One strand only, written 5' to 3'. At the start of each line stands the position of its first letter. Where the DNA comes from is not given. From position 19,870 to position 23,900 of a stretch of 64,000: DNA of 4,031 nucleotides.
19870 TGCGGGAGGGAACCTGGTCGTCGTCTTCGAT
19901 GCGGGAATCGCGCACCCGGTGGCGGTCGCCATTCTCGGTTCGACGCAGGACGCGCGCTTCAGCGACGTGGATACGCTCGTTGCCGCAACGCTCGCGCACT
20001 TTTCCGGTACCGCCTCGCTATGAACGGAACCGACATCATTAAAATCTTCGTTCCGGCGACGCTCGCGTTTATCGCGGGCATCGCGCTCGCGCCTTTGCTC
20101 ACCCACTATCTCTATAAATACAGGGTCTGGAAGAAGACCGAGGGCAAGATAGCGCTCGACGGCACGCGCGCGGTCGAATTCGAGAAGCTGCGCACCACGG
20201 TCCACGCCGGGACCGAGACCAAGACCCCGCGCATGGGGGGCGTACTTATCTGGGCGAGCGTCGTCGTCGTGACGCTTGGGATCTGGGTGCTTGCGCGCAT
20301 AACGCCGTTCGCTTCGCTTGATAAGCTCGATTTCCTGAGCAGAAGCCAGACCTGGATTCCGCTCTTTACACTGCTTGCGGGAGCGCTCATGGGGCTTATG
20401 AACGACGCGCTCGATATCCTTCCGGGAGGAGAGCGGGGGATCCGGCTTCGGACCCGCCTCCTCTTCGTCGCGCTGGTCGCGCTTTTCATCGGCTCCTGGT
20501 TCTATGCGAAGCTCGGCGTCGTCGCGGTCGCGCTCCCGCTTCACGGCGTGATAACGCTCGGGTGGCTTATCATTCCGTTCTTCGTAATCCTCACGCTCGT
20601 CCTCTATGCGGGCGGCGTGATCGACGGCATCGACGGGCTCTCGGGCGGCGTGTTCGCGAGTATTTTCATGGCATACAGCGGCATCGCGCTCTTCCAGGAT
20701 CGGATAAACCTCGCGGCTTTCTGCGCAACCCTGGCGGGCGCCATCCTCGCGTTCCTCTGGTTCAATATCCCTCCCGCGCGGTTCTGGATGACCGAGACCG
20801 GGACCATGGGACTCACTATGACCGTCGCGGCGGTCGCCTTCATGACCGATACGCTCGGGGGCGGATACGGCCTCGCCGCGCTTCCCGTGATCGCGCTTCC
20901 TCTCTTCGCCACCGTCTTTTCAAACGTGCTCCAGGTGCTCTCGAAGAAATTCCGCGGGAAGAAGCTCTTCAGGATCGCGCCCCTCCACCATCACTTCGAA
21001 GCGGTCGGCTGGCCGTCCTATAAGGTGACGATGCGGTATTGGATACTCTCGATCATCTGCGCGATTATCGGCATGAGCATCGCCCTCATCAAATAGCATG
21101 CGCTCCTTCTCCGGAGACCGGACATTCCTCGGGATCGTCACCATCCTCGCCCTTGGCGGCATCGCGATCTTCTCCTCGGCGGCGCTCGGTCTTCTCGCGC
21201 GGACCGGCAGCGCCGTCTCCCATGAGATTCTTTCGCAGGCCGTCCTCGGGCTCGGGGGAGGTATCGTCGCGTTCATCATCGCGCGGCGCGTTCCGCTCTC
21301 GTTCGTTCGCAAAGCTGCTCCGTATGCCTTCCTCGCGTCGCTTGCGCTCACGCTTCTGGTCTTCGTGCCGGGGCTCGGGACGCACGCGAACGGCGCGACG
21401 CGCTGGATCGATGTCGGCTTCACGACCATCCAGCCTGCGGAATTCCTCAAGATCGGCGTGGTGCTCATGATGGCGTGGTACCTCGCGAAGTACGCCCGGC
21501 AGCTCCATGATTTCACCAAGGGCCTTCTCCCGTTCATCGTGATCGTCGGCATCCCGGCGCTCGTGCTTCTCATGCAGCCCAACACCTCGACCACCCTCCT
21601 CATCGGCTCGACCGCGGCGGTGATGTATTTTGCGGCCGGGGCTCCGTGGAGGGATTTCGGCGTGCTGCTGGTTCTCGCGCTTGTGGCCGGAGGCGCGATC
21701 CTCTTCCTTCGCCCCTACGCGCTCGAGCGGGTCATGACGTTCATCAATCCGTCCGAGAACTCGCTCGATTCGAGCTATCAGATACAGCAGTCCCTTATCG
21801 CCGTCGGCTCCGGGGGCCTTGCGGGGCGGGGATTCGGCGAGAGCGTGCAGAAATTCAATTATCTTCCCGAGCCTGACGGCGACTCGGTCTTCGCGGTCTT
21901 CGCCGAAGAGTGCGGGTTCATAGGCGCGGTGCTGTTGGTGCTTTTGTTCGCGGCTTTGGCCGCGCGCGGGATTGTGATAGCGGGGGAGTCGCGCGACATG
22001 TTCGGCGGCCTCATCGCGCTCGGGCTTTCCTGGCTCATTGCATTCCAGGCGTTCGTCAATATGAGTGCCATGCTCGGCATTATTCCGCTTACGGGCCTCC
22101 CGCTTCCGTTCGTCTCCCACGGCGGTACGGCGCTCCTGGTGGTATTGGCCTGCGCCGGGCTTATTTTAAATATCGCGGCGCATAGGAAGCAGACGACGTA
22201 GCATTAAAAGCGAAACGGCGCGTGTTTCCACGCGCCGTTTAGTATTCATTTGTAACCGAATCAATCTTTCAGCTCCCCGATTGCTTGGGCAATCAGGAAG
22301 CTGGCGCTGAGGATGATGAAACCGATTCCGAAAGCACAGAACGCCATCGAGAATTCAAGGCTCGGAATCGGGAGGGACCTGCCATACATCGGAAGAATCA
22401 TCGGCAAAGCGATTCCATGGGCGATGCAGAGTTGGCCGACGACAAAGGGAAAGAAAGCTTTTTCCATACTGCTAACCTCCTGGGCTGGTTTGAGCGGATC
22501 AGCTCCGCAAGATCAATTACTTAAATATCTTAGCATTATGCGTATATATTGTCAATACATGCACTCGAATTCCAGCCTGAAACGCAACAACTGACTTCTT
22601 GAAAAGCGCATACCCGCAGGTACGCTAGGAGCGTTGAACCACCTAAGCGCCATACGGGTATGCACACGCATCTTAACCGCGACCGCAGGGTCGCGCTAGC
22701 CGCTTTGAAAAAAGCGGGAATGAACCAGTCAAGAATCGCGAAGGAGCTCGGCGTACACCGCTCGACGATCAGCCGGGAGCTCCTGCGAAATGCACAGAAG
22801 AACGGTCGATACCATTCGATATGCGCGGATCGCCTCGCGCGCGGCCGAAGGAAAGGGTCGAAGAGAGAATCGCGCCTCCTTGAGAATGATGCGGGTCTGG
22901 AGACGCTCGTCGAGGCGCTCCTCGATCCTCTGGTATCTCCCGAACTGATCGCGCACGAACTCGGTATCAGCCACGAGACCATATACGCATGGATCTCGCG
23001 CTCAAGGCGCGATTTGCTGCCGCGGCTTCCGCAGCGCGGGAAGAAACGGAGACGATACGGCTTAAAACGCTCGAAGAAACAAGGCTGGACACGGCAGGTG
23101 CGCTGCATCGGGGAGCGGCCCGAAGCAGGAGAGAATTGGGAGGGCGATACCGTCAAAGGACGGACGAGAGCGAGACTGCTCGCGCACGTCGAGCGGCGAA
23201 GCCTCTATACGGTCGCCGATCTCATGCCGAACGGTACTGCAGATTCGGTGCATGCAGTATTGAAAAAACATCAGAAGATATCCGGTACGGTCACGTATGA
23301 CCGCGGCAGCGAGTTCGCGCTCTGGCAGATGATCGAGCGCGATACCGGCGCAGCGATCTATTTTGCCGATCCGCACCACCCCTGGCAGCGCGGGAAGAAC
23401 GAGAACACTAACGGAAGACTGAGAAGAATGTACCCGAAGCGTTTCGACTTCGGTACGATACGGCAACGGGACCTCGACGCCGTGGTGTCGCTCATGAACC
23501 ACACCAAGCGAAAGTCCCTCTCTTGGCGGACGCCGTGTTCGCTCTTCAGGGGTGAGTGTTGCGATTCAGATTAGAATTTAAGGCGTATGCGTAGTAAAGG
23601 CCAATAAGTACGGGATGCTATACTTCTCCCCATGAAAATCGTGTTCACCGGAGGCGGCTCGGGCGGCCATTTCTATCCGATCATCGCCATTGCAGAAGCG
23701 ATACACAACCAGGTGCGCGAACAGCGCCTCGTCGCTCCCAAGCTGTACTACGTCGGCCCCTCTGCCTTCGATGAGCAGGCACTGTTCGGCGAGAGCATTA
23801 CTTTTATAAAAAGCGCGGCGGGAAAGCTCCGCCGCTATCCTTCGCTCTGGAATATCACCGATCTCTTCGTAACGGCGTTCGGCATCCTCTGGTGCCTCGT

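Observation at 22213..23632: IS30-family element inserted inside the dcw cluster between ftsW and murG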

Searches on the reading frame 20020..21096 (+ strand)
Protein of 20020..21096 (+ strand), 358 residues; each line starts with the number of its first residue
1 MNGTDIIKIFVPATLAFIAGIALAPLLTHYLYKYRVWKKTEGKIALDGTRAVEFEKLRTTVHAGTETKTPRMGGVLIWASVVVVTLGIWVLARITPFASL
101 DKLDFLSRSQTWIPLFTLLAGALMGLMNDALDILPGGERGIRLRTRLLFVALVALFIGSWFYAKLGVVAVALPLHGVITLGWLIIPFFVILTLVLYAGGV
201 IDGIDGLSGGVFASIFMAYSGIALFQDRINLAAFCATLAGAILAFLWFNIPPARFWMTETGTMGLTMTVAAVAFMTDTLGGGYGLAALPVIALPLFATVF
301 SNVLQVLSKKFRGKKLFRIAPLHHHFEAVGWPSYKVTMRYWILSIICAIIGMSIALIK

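Call 3: search_protein_families(library=pfam, proteins=[window:20020-21096:+], max_evalue=0.01)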
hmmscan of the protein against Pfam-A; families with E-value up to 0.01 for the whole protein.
window:20020-21096:+ (358 aa): 1 family
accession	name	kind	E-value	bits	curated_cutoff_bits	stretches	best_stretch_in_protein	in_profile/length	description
PF00953.26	Glycos_transf_4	-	2e-18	67.3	27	1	113-275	3-158/160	Glycosyl transferase family 4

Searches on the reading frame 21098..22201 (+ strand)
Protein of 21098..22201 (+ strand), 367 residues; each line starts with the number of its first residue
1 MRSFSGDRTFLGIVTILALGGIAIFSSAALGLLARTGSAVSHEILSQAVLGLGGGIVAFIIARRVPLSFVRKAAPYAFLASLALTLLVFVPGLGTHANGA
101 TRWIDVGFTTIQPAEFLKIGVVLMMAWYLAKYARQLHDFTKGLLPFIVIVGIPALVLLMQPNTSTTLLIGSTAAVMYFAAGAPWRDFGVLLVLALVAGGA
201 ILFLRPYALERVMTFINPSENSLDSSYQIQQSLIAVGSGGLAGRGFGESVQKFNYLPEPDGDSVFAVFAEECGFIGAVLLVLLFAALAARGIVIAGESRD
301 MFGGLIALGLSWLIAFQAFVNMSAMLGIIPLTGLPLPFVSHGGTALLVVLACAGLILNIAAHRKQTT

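Call 3: search_protein_families(library=pfam, proteins=[window:21098-22201:+], max_evalue=0.01)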
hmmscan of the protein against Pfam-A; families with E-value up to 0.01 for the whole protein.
window:21098-22201:+ (367 aa): 1 family
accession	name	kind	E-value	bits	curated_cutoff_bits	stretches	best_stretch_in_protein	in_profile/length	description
PF01098.24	FTSW_RODA_SPOVE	-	7.9e-97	324.9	26.4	1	11-364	5-355/356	Cell cycle protein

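Call 4: search_protein_families(library=ncbifam, proteins=[window:21098-22201:+], max_evalue=0.01)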
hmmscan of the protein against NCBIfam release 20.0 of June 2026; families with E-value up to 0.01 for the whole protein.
window:21098-22201:+ (367 aa): 6 families
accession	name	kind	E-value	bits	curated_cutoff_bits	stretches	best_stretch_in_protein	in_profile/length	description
TIGR02614.1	ftsW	equivalog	1.1e-100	337.2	337.5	1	8-362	2-356/357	putative lipid II flippase FtsW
TIGR02210.1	rodA_shape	equivalog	3.1e-88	296.3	336.7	1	10-364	4-357/357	rod shape-determining protein RodA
TIGR02615.1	spoVE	exception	3.5e-85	286.6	448.8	1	13-360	7-353/354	stage V sporulation protein E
NF008060.0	PRK10794.1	equivalog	1.6e-59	201.7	590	1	29-365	32-365/370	peptidoglycan glycosyltransferase MrdB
NF008042.0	PRK10774.1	equivalog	2.9e-57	194.5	493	1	7-360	36-389/405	cell division protein FtsW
NF037961.1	RodA_shape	subfamily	1.6e-41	143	150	2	224-364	271-412/415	rod shape-determining protein RodA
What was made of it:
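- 21098..22201 (+): ftsW (SEDS family), left neighbour of the inserted block. PF01098 E=8e-97 and TIGR02614 337 bits (calls 3, 4).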

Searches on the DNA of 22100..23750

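Call 66: search_rna_families(source=window, start=22100, end=23750, threshold=evalue, max_evalue=1)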
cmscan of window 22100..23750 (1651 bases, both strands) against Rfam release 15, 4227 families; matches with E-value up to 1: 0.
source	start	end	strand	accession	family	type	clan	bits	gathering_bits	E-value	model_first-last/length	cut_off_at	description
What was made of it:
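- Tried and rejected: Nothing in 22100-23750 at E up to 1 (call 66).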

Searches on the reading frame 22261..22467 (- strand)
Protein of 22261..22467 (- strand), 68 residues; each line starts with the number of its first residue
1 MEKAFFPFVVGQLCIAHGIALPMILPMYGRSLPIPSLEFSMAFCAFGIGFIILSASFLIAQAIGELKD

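Call 3: search_protein_families(library=pfam, proteins=[window:22261-22467:-], max_evalue=0.01)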
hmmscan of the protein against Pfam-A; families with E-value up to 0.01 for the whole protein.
window:22261-22467:- (68 aa): 0 families

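Call 4: search_protein_families(library=ncbifam, proteins=[window:22261-22467:-], max_evalue=0.01)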
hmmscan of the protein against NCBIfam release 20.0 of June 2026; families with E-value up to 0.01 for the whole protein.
window:22261-22467:- (68 aa): 0 families

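Call 15: find_homologous_proteins(query=window:22261-22467:-, max_evalue=1)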
Query window:22261-22467:- (68 aa): 1 proteins with E <= 1 among 2 candidates.
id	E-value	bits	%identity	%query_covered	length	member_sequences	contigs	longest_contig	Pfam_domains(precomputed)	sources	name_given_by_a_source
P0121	3.6e-36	139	100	100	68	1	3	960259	-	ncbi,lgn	ncbi:MAG: hypothetical protein WDN10_00710 [bacterium]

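Call 16: find_encoding_contigs(protein=P0121, flank=4000, max_places=10)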
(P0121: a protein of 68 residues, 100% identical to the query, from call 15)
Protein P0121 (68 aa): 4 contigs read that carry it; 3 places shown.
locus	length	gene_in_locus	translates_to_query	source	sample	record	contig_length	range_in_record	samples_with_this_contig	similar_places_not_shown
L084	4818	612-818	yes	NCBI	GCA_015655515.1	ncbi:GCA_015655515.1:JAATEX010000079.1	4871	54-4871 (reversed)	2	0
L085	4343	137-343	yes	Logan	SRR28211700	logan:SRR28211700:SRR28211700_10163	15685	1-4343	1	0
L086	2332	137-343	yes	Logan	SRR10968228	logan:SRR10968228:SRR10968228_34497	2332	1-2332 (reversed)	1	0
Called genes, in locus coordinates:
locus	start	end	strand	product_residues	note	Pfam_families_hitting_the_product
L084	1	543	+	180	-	?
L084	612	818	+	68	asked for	-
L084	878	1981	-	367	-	PF01098:FTSW_RODA_SPOVE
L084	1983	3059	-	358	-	PF00953:Glycos_transf_4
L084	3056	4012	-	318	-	PF00768:Peptidase_S11, PF13354:Beta-lactamase2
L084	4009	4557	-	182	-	PF04079:SMC_ScpB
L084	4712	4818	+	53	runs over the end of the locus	?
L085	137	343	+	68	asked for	-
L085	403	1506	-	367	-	PF01098:FTSW_RODA_SPOVE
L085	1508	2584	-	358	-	PF00953:Glycos_transf_4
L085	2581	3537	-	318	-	PF00768:Peptidase_S11, PF13354:Beta-lactamase2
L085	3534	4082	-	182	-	PF04079:SMC_ScpB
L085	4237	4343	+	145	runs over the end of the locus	-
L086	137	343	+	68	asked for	-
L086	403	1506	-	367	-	PF01098:FTSW_RODA_SPOVE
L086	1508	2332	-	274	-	?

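Call 52: search_protein_representatives(protein=window:22261-22467:-)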
Query: 68 residues. Proteins with E-value up to 0.001 (for the whole library): 2; up to 1e-10: 2; up to 1e-30: 1. The best 2 are listed.
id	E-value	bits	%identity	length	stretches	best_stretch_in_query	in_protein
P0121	1.1e-36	139.3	100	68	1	1-68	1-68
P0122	4.8e-19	83.7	41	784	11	32-58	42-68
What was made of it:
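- orf68 has no homologue anywhere else (calls 15, 52).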

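Call 67: search_protein_families(library=padloc, proteins=[window:22261-22467:-], max_evalue=0.01)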
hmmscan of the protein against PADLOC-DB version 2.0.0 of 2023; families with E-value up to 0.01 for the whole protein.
window:22261-22467:- (68 aa): 0 families
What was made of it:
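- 22261..22467 (-): orf68: orphan 68-aa ORF with two hydrophobic segments. A GGAGG Shine-Dalgarno sequence (22475-22479 on the + strand) lies 7 nt before its ATG. It is not part of the IS. No Pfam, NCBIfam or PADLOC hit (calls 3, 4, 67).
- Tried and rejected: None in the word-indexed search, full HMMER, Pfam, NCBIfam or PADLOC (calls 3, 4, 15, 52, 67).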
